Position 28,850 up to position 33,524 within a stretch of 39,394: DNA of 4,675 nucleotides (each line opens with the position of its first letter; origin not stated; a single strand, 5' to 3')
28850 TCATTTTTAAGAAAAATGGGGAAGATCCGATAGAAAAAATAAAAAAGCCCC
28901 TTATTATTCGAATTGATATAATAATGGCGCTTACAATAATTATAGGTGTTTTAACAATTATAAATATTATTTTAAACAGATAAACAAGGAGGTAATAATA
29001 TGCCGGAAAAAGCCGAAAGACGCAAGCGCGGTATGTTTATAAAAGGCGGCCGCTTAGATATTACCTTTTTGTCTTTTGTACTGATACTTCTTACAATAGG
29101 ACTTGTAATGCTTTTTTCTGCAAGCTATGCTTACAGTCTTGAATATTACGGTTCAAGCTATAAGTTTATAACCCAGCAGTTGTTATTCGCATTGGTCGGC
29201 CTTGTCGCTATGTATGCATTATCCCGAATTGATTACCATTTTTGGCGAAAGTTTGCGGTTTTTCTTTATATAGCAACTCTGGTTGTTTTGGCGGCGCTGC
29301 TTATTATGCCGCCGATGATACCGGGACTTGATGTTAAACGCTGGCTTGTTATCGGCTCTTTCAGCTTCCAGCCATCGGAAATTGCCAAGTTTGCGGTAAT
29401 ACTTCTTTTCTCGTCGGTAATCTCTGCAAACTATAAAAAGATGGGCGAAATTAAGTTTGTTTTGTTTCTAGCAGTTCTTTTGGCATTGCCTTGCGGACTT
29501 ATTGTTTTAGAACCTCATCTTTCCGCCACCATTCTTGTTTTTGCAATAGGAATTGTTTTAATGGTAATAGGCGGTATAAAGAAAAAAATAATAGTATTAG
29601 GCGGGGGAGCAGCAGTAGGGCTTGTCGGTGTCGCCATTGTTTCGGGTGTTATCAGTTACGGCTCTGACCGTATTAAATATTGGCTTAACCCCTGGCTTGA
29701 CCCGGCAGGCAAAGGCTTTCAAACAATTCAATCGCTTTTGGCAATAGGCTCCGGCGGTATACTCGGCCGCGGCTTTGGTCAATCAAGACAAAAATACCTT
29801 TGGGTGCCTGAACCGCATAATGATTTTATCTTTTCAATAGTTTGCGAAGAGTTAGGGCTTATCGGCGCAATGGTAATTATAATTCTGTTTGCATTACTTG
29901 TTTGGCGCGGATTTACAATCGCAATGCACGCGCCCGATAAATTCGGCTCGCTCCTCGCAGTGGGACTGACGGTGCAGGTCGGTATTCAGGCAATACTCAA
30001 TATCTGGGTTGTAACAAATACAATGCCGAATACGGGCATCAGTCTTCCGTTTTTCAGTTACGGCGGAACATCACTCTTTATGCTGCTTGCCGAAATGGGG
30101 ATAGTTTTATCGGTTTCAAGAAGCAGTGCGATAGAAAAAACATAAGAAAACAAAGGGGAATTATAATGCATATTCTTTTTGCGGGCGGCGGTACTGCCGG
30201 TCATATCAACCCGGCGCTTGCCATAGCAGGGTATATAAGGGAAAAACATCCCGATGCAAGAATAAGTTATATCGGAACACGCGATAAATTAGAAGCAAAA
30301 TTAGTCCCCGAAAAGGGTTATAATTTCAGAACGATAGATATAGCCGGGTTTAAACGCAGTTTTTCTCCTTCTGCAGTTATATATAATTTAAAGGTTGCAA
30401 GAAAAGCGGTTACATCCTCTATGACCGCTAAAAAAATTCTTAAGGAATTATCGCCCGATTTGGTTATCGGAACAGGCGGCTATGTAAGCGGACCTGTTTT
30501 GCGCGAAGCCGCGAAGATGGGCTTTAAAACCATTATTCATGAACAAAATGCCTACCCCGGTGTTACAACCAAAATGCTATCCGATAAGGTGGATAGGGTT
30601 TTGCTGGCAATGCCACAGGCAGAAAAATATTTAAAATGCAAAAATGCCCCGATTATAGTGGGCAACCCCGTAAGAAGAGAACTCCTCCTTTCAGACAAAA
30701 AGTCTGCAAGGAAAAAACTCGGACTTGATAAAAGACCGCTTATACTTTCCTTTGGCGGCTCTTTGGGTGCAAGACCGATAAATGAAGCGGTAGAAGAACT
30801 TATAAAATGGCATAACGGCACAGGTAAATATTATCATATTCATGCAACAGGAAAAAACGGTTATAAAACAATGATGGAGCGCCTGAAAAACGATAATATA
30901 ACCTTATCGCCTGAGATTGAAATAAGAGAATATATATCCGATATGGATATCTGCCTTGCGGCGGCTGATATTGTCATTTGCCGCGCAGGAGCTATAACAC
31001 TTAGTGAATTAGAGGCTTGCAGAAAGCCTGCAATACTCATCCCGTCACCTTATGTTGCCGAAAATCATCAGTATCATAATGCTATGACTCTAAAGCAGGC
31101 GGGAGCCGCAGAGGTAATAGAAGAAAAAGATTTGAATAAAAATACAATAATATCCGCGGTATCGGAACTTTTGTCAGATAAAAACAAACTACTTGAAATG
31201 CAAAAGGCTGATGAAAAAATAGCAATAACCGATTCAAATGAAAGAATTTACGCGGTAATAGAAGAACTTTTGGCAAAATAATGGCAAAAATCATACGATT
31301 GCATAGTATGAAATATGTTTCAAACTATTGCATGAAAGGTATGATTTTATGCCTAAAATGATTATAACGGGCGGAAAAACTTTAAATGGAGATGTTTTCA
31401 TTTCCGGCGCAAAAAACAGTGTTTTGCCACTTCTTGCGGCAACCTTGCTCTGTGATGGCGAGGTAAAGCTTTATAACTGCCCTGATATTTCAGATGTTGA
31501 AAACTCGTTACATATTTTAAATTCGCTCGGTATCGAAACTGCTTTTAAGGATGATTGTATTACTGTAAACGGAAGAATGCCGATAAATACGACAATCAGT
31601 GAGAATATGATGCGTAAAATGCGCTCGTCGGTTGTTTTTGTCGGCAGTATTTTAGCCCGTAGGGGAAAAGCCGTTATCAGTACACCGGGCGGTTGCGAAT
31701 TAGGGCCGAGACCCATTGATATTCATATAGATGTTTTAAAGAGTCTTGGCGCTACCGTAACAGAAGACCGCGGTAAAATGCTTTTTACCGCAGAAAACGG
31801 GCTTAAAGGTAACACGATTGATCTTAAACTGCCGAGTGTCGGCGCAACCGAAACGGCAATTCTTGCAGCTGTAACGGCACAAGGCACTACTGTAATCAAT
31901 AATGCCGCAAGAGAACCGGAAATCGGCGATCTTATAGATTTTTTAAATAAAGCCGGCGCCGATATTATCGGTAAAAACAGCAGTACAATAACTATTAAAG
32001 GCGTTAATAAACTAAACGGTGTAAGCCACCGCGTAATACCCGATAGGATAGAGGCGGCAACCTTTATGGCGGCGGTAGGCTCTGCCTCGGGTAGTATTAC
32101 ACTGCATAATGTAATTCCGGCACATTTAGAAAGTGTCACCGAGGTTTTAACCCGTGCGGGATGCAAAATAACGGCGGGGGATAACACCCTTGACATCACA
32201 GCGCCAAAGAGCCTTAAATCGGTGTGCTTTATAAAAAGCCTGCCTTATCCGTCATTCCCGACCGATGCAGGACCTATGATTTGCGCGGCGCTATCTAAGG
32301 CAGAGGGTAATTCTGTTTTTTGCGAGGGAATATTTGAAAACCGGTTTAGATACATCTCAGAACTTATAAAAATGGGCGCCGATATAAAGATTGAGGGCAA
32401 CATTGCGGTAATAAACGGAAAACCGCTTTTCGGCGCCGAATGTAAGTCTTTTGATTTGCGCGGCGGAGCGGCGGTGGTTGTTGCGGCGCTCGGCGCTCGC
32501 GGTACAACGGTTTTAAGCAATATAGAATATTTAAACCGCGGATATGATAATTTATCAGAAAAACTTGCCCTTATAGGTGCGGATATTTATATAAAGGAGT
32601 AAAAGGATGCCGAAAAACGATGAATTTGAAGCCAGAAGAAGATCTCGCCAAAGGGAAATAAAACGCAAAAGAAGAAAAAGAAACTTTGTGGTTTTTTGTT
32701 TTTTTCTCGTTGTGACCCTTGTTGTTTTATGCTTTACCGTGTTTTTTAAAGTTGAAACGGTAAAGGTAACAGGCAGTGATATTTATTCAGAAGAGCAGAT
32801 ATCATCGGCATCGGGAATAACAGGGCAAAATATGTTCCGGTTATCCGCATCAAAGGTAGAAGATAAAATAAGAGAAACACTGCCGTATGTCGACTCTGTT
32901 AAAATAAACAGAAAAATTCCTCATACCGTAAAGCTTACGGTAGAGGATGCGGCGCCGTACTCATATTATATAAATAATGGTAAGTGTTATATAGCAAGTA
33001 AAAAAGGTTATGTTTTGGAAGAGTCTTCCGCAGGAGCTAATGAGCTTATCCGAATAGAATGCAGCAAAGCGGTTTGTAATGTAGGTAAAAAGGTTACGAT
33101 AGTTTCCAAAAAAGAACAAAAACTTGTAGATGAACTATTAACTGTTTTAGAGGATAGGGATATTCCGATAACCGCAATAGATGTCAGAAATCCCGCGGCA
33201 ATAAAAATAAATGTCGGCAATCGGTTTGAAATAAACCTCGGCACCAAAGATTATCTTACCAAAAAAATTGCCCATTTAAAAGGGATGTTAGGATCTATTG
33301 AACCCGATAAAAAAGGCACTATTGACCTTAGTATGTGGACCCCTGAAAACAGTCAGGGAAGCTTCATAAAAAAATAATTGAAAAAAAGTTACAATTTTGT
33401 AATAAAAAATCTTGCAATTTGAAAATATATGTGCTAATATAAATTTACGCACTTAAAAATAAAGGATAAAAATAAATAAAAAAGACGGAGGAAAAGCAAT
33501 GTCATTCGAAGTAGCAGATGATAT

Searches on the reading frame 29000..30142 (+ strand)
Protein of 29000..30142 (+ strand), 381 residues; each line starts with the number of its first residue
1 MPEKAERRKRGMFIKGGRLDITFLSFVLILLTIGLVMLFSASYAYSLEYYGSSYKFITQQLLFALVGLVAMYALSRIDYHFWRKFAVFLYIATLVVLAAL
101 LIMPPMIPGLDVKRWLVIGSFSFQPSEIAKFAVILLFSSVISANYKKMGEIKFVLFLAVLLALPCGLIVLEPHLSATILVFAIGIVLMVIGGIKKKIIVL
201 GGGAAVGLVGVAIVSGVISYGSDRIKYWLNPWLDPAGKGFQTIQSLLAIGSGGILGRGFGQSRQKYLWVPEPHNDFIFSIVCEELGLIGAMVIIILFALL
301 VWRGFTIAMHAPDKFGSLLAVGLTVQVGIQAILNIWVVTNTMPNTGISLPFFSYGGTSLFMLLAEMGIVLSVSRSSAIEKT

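Call 49: search_protein_families(library=pfam, proteins=[window:29000-30142:+], max_evalue=0.00001)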
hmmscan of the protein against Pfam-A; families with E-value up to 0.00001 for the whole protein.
window:29000-30142:+ (381 aa): 1 family
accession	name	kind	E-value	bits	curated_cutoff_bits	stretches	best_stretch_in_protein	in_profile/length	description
PF01098.24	FTSW_RODA_SPOVE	-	8.1e-96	321.5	26.4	1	25-376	5-354/356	Cell cycle protein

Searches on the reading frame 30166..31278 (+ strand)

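Call 49: search_protein_families(library=pfam, proteins=[window:30166-31278:+], max_evalue=0.00001)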
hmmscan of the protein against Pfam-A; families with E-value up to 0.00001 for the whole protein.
window:30166-31278:+ (371 aa): 2 families
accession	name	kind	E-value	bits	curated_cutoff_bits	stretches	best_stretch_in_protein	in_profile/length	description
PF04101.22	Glyco_tran_28_C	-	1.7e-39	135.9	22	1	193-352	2-157/166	Glycosyltransferase family 28 C-terminal domain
PF03033.26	Glyco_transf_28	-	6.2e-35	120.7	26.2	1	3-146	1-138/139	Glycosyltransferase family 28 N-terminal domain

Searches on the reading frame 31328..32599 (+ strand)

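Call 49: search_protein_families(library=pfam, proteins=[window:31328-32599:+], max_evalue=0.00001)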
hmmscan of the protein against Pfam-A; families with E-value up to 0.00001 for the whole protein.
window:31328-32599:+ (424 aa): 1 family
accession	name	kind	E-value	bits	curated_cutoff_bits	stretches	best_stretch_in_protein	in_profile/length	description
PF00275.25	EPSP_synthase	-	1.4e-85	287.9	22.8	1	14-413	2-417/417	EPSP synthase (3-phosphoshikimate 1-carboxyvinyltransferase)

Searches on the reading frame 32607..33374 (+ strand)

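Call 49: search_protein_families(library=pfam, proteins=[window:32607-33374:+], max_evalue=0.00001)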
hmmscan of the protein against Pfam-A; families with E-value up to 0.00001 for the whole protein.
window:32607-33374:+ (256 aa): 1 family
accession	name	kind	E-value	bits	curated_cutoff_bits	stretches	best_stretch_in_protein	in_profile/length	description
PF08478.15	POTRA_1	-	3.3e-14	53.4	23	1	47-113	1-67/69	POTRA domain, FtsQ-type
